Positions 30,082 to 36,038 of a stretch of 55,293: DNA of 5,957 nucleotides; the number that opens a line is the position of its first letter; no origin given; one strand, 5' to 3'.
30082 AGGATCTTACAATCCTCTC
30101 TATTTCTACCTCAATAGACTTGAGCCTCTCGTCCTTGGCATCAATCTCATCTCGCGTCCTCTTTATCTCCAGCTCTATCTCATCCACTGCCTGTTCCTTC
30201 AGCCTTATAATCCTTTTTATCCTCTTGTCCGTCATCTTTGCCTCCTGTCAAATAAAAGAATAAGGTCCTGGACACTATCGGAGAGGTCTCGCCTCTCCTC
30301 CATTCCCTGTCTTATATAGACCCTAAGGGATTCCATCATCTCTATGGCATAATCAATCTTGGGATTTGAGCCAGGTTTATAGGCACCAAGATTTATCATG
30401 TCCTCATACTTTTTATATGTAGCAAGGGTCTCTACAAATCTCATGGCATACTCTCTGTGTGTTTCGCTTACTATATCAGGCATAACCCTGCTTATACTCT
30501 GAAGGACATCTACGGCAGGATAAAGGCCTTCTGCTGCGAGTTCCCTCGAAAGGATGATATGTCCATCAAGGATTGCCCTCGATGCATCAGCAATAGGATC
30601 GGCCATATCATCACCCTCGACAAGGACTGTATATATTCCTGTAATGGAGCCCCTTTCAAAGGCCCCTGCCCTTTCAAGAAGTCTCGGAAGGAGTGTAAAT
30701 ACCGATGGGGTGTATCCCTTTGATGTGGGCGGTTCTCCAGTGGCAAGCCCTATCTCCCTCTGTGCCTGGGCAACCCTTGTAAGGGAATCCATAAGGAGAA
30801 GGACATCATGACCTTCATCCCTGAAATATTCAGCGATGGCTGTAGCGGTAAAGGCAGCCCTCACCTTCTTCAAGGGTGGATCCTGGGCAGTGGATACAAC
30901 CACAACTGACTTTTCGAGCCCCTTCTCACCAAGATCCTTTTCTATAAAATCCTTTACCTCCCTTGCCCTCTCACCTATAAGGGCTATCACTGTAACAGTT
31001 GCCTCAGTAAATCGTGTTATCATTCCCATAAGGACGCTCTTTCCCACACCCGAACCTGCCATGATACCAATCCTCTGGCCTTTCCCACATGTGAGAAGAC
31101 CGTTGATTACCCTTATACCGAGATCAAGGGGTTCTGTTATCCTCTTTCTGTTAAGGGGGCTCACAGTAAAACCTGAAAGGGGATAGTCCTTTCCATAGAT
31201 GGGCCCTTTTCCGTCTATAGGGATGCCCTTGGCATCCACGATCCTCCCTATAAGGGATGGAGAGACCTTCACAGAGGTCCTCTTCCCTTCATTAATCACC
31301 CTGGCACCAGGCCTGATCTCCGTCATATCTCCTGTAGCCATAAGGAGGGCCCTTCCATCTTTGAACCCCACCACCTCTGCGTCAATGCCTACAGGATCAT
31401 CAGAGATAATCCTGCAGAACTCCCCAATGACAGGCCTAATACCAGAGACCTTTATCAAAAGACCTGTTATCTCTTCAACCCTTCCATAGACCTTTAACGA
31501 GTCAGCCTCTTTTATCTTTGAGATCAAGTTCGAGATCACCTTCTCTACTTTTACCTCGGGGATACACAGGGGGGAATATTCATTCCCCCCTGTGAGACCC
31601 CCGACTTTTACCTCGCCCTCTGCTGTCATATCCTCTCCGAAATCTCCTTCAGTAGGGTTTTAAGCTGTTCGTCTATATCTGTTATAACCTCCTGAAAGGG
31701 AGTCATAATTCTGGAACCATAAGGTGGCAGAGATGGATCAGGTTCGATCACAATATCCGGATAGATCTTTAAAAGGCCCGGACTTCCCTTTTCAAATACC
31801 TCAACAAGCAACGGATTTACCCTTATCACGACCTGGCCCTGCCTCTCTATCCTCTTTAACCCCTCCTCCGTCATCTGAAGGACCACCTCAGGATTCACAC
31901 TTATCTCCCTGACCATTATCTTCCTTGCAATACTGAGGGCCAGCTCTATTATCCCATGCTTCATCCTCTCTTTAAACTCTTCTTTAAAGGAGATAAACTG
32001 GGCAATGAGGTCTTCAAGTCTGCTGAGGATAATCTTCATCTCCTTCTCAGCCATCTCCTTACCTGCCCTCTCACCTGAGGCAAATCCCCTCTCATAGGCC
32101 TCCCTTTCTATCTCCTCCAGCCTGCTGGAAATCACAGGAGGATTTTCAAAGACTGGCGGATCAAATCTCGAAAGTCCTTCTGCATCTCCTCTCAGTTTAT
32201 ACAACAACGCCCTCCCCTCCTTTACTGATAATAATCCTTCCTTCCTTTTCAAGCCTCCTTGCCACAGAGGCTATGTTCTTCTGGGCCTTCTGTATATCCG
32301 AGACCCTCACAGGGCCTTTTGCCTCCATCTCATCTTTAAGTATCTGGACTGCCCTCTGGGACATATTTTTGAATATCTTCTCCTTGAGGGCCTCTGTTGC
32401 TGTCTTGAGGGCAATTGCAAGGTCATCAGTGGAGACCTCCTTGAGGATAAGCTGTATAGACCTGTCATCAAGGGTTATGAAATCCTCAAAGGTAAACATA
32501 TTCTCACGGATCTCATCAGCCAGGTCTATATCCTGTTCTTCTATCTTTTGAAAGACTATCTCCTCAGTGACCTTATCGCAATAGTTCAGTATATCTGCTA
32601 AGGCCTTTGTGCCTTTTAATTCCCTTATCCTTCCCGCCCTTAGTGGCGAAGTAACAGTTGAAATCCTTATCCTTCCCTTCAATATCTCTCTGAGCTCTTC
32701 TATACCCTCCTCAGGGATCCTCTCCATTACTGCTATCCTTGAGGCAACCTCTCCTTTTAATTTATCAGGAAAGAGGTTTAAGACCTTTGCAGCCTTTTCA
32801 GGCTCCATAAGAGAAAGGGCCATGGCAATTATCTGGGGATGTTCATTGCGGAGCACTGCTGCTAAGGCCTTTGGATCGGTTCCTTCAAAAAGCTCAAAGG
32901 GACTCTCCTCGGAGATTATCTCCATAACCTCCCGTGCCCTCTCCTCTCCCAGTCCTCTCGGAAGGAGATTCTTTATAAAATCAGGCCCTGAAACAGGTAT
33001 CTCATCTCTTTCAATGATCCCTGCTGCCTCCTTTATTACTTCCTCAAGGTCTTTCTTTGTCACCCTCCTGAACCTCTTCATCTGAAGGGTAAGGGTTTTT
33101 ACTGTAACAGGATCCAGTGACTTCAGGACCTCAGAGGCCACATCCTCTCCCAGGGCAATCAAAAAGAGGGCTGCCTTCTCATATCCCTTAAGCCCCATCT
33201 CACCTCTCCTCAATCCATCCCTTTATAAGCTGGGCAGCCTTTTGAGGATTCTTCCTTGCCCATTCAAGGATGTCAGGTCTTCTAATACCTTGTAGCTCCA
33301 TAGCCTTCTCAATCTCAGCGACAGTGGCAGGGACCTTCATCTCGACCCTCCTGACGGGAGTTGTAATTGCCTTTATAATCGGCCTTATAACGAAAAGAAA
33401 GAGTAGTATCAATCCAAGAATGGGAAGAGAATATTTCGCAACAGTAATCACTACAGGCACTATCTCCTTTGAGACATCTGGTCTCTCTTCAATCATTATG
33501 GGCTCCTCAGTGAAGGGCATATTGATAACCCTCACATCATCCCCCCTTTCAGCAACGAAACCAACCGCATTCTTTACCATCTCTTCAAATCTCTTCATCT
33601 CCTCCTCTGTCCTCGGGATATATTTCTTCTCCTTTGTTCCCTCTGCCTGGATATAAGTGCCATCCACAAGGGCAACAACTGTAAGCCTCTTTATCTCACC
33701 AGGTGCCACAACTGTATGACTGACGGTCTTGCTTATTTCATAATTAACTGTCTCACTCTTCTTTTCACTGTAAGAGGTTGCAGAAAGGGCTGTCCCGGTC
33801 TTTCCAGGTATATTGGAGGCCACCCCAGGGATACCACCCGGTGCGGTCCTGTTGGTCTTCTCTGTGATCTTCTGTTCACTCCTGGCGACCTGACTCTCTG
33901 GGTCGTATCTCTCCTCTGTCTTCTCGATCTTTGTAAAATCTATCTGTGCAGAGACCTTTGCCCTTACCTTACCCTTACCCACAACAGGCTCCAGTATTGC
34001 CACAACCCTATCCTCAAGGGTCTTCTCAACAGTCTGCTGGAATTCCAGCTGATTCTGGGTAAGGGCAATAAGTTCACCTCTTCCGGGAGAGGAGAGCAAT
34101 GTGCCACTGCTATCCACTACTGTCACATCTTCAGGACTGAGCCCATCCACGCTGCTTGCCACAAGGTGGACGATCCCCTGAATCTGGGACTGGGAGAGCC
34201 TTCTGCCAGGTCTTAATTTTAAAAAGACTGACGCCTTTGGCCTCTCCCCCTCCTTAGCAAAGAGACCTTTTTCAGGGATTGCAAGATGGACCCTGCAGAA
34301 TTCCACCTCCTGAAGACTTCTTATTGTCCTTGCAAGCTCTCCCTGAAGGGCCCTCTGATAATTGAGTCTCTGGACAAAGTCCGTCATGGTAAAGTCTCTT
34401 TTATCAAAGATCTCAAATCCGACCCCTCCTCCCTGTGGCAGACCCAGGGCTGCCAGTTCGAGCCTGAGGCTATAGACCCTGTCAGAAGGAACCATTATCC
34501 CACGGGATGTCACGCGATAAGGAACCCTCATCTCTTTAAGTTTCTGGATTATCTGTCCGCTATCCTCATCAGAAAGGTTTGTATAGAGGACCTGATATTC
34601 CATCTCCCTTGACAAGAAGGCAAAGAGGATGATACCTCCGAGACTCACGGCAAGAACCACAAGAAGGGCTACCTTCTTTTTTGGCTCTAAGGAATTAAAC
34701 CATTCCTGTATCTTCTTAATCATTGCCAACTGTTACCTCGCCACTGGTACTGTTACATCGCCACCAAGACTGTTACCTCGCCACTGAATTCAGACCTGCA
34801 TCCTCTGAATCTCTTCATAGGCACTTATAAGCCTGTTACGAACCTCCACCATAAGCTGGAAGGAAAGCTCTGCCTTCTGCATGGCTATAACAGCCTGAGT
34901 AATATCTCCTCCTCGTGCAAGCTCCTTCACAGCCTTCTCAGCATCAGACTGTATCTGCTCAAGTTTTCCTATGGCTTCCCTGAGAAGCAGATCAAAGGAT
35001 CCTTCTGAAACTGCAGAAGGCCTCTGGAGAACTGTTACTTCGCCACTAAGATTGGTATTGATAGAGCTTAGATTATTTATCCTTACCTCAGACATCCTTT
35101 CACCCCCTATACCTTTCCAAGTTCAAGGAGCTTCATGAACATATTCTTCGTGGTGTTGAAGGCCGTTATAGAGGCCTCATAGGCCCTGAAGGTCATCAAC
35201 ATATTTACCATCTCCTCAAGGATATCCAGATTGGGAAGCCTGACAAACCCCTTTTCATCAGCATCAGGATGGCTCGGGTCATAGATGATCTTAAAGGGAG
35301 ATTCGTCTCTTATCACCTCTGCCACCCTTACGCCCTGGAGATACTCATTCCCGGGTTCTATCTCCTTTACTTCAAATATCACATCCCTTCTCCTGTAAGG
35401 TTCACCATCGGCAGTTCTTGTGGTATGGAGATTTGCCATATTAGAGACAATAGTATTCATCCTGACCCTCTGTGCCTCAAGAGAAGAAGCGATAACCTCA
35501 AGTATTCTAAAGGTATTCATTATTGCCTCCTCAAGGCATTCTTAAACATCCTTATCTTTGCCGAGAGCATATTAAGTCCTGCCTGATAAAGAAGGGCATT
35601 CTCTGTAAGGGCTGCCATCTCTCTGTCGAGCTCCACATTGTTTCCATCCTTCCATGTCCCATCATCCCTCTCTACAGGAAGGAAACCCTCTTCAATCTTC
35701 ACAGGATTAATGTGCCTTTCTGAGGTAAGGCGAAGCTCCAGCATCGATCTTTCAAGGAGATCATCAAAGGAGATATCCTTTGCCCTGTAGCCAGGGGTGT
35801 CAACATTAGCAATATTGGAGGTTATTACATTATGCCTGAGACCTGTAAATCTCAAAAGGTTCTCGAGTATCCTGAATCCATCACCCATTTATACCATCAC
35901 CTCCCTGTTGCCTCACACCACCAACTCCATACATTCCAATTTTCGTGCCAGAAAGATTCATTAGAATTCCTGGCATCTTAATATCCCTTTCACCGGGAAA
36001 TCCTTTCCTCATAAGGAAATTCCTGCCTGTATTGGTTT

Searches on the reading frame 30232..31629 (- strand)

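Call 45: search_protein_families(library=pfam, proteins=[window:30232-31629:-])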
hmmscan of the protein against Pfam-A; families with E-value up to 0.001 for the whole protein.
window:30232-31629:- (465 aa): 3 families
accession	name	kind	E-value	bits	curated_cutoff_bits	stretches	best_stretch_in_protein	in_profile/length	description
PF00006.31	ATP-synt_ab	-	4.3e-89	298.2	29.5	1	171-380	1-213/213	ATP synthase alpha/beta family, nucleotide-binding domain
PF18269.6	T3SS_ATPase_C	-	2.7e-23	82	22.7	1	387-456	1-70/72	T3SS EscN ATPase C-terminal domain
PF02874.29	ATP-synt_ab_N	-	2.7e-06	28.2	20.9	1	52-114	2-68/69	ATP synthase alpha/beta family, beta-barrel domain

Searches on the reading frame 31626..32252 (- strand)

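Call 46: search_protein_families(library=pfam, proteins=[window:31626-32252:-])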
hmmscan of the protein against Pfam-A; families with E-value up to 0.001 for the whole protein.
window:31626-32252:- (208 aa): 1 family
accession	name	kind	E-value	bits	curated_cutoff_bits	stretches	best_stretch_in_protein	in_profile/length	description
PF02108.21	FliH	-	1.1e-14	54.9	24.1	1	77-199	5-127/128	Flagellar assembly protein FliH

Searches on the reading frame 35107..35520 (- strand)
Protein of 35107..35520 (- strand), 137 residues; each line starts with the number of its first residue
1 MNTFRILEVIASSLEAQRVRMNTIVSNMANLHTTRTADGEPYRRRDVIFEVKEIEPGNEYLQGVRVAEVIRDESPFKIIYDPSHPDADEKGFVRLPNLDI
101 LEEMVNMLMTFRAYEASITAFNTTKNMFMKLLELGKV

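Call 46: search_protein_families(library=pfam, proteins=[window:35107-35520:-])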
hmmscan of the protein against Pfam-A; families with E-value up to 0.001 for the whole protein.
window:35107-35520:- (137 aa): 1 family
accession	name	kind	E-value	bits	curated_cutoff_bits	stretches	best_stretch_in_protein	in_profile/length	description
PF06429.18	Flg_bbr_C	-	1.5e-08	34.4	23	1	90-134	2-46/46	Flagellar basal body rod FlgEFG protein C-terminal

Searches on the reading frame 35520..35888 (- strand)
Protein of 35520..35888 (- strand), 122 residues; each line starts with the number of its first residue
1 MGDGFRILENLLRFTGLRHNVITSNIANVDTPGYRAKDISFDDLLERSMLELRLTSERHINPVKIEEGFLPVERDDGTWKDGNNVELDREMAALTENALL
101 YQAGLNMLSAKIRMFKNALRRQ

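Call 46: search_protein_families(library=pfam, proteins=[window:35520-35888:-])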
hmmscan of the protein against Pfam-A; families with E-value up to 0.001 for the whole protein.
window:35520-35888:- (122 aa): 1 family
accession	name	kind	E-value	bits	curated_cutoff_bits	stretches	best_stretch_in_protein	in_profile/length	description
PF00460.25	Flg_bb_rod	-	8.5e-07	29.3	20.7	1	20-35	16-31/31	Flagella basal body rod protein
